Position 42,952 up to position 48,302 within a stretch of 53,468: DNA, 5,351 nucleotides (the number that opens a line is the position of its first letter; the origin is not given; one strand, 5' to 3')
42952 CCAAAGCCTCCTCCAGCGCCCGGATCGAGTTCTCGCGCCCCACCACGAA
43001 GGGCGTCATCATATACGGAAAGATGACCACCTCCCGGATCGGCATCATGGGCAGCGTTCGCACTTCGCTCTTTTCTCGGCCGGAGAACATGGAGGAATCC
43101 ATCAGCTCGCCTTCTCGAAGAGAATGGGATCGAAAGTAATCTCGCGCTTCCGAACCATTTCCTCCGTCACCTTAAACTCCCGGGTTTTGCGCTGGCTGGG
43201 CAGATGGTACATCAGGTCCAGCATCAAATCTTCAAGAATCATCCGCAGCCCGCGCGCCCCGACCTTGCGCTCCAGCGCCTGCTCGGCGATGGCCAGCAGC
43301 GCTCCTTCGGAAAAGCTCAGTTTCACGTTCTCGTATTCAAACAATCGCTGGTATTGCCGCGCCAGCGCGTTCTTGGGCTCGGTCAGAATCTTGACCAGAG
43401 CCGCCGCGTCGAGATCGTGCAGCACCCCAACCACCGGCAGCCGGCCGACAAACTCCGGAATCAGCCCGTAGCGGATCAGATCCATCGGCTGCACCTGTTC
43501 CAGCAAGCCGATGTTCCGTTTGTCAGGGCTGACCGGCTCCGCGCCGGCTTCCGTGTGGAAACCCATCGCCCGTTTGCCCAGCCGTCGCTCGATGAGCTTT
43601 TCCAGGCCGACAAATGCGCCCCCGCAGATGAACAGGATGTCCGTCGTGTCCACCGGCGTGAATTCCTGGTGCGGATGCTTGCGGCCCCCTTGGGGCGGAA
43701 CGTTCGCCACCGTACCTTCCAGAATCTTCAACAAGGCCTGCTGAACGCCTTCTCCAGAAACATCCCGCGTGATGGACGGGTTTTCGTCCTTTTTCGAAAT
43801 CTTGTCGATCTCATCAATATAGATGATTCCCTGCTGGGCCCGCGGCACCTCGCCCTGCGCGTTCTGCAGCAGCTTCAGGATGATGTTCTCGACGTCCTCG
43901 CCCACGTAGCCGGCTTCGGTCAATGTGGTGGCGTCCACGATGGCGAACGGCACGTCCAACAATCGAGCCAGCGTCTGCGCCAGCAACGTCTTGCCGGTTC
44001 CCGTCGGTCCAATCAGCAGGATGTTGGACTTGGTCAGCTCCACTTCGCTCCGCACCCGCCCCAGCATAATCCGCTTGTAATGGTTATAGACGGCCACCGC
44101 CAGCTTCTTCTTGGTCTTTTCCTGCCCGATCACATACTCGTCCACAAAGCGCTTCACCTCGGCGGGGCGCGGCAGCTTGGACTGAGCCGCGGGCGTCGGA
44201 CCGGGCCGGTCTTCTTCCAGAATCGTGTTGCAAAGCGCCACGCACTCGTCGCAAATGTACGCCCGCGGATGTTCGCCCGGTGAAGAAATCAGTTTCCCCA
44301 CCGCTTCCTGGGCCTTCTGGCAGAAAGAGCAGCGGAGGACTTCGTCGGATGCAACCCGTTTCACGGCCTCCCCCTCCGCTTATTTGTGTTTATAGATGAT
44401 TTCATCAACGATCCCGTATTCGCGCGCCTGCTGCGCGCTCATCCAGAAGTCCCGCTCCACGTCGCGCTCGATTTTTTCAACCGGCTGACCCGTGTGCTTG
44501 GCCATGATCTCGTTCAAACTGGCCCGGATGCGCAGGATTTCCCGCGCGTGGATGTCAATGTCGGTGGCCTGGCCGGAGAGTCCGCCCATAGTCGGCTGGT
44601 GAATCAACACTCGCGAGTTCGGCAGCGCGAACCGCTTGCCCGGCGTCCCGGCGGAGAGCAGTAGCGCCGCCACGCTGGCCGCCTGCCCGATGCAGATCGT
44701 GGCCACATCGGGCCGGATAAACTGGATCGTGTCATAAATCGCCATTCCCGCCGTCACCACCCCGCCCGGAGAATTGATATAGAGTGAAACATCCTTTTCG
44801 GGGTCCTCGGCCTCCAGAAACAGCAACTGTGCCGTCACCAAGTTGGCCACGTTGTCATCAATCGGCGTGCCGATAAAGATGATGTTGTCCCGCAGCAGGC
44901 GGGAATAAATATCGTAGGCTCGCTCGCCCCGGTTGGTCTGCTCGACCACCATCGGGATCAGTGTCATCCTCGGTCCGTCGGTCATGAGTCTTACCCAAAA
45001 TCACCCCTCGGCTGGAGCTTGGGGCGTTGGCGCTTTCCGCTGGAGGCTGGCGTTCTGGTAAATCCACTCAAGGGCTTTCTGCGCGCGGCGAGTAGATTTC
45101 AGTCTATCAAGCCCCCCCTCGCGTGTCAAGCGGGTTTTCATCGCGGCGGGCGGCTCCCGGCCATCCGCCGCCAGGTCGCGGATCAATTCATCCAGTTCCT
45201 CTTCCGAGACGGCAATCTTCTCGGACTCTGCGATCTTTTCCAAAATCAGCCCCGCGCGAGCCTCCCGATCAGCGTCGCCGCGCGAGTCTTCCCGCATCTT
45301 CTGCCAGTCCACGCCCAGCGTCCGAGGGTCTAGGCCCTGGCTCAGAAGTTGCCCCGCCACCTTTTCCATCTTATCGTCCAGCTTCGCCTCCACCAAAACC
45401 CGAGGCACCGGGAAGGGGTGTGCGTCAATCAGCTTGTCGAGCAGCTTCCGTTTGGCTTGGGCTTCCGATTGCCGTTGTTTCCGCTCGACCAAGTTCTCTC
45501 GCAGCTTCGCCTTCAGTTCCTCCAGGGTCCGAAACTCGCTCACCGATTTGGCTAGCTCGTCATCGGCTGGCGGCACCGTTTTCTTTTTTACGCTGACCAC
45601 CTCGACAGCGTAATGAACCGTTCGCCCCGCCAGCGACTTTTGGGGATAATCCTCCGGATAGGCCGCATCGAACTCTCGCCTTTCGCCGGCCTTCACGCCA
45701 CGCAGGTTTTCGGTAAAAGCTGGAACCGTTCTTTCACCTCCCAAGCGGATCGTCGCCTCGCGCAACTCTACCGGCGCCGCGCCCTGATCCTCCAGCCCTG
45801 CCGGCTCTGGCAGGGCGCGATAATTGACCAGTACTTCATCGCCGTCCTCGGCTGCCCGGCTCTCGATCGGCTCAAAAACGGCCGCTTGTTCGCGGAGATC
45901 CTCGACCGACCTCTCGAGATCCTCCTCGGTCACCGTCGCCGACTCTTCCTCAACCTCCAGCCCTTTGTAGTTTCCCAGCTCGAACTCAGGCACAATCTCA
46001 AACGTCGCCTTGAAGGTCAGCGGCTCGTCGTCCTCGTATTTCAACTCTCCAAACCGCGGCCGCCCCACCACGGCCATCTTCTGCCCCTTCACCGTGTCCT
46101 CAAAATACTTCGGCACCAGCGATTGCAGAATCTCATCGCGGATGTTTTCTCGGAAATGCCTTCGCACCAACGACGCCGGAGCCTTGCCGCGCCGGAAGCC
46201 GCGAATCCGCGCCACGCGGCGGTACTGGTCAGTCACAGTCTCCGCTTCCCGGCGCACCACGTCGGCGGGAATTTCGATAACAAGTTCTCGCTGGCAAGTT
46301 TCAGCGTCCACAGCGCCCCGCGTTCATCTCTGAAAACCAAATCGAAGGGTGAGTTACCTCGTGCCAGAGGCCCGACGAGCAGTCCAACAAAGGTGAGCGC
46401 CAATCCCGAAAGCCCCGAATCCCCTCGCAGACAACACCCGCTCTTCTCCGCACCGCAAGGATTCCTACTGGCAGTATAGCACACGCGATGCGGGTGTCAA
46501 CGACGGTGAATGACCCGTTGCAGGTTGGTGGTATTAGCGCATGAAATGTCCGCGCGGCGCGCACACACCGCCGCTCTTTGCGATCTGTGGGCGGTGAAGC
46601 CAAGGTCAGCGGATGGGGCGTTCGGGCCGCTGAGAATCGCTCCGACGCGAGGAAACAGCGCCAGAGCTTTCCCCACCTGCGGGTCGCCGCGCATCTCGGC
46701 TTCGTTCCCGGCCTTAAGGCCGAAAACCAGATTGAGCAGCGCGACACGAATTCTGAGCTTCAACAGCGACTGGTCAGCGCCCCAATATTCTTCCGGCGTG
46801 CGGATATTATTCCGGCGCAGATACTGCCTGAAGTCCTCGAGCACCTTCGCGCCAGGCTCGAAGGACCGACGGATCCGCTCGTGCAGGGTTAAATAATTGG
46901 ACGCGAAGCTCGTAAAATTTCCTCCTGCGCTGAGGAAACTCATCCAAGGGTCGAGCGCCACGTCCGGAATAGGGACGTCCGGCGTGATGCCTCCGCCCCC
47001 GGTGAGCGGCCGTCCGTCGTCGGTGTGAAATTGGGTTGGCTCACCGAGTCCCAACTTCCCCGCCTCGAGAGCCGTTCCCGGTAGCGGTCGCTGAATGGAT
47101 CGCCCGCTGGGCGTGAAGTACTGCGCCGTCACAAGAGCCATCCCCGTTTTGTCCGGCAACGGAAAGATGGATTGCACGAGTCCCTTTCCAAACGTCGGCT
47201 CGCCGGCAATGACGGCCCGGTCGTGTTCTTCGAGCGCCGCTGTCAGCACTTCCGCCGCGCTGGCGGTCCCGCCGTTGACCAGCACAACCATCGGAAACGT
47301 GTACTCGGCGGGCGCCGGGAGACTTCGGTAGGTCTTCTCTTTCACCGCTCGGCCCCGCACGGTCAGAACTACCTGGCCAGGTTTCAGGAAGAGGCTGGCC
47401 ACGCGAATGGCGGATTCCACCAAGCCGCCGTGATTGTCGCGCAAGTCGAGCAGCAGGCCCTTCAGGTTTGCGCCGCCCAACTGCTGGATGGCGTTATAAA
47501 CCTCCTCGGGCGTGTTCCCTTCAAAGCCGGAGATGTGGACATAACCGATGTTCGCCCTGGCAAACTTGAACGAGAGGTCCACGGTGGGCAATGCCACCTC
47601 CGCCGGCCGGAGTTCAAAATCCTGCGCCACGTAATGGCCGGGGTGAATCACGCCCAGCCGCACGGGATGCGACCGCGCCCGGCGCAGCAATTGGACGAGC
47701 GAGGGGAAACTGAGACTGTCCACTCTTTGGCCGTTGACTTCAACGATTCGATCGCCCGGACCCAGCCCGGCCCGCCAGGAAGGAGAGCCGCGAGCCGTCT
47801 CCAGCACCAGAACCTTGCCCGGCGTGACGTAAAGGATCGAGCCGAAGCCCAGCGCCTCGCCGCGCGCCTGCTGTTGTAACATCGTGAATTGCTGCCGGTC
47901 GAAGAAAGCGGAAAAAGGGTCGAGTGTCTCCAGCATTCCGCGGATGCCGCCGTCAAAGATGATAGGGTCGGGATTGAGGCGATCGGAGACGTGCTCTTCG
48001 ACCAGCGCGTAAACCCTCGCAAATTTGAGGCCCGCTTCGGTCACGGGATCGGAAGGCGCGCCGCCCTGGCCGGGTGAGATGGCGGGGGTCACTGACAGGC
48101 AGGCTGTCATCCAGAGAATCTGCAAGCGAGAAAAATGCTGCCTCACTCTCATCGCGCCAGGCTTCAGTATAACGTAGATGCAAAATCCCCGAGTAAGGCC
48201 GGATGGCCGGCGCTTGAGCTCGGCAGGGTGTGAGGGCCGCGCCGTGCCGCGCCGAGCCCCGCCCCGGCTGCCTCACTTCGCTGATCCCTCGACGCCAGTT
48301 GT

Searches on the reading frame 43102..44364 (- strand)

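Call 50: search_protein_families(library=pfam, proteins=[window:43102-44364:-], max_evalue=0.00001)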
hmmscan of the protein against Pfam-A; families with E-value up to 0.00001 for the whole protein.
window:43102-44364:- (420 aa): 10 families
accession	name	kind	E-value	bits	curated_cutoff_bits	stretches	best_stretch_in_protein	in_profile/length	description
PF07724.20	AAA_2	-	1e-33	117.2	27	1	112-311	3-165/166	AAA domain (Cdc48 subfamily)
PF00004.35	AAA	-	7.7e-17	62.4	21.2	1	115-221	1-98/131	ATPase family associated with various cellular activities (AAA)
PF06689.19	zf-C4_ClpX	-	3e-15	56.3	27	1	11-51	2-39/39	ClpX C4-type zinc finger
PF10431.15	ClpB_D2-small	-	2e-11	44.2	21.9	1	318-396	1-75/81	C-terminal, D2-small domain, of ClpB protein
PF00493.29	MCM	-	1e-07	31.7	23.3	1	74-194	22-138/224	MCM P-loop domain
PF01078.27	Mg_chelatase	-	1.1e-07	32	20.3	0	113-136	23-46/207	Magnesium chelatase, subunit ChlI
PF07728.20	AAA_5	-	2.5e-07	31.2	22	1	114-191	1-80/139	AAA domain (dynein-related subfamily)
PF13401.12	AAA_22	-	5e-07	30.5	27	1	111-191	4-98/130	AAA domain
PF05496.18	RuvB_N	-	6e-06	26.5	27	0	74-194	6-101/159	Holliday junction DNA helicase RuvB P-loop domain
PF00158.32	Sigma54_activat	-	7.7e-06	26.1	20.2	0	106-134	16-44/168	Sigma-54 interaction domain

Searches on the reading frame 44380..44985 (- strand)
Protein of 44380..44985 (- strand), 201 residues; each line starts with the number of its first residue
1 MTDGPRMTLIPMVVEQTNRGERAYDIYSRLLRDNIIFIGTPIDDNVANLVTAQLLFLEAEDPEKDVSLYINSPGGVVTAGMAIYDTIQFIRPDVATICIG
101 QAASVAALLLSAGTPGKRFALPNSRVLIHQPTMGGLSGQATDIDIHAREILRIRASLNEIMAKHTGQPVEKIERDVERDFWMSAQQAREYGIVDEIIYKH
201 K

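Call 50: search_protein_families(library=pfam, proteins=[window:44380-44985:-], max_evalue=0.00001)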
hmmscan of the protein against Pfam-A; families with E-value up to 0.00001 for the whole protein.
window:44380-44985:- (201 aa): 1 family
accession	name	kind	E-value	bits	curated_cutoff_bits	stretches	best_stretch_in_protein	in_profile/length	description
PF00574.28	CLP_protease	-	1.3e-84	283.1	20.2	1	19-198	2-180/182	Clp protease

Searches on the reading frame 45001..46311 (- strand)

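Call 50: search_protein_families(library=pfam, proteins=[window:45001-46311:-], max_evalue=0.00001)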
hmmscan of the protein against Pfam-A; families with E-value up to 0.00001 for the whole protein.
window:45001-46311:- (436 aa): 3 families
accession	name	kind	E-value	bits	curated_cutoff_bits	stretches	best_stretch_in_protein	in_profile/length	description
PF05697.18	Trigger_N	-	3.6e-35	121.8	22.2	1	4-139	9-144/144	Bacterial trigger factor protein (TF)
PF05698.19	Trigger_C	-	3.4e-29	102.4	22.7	1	262-418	1-161/162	Bacterial trigger factor protein (TF) C-terminus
PF00254.34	FKBP_C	-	9.3e-07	29.5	21.1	1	152-238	3-93/94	FKBP-type peptidyl-prolyl cis-trans isomerase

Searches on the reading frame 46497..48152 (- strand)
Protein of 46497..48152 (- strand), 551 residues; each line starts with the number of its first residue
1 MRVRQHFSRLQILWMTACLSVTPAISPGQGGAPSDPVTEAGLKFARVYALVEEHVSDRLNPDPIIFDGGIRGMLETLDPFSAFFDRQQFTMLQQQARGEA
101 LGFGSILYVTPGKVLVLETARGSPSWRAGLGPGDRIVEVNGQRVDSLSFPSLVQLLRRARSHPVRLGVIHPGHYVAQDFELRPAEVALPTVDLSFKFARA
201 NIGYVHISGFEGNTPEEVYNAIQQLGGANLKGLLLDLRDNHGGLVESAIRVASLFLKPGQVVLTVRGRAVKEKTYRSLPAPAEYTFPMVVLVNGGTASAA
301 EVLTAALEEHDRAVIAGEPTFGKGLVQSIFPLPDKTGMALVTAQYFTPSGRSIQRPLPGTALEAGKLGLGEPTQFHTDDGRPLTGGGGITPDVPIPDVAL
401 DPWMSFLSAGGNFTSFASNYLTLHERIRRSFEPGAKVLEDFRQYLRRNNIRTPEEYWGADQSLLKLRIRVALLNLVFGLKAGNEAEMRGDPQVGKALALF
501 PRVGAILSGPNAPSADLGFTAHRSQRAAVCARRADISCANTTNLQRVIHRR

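Call 50: search_protein_families(library=pfam, proteins=[window:46497-48152:-], max_evalue=0.00001)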
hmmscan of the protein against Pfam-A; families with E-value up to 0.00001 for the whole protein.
window:46497-48152:- (551 aa): 3 families
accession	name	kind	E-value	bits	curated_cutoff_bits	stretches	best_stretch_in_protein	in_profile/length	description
PF03572.23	Peptidase_S41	-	2.8e-47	160.8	24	1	201-355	1-156/165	Peptidase family S41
PF17820.7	PDZ_6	-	6.4e-11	42.3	27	1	120-168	6-52/54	PDZ domain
PF00595.29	PDZ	-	1e-06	29.5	23.2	1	113-168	26-80/81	PDZ domain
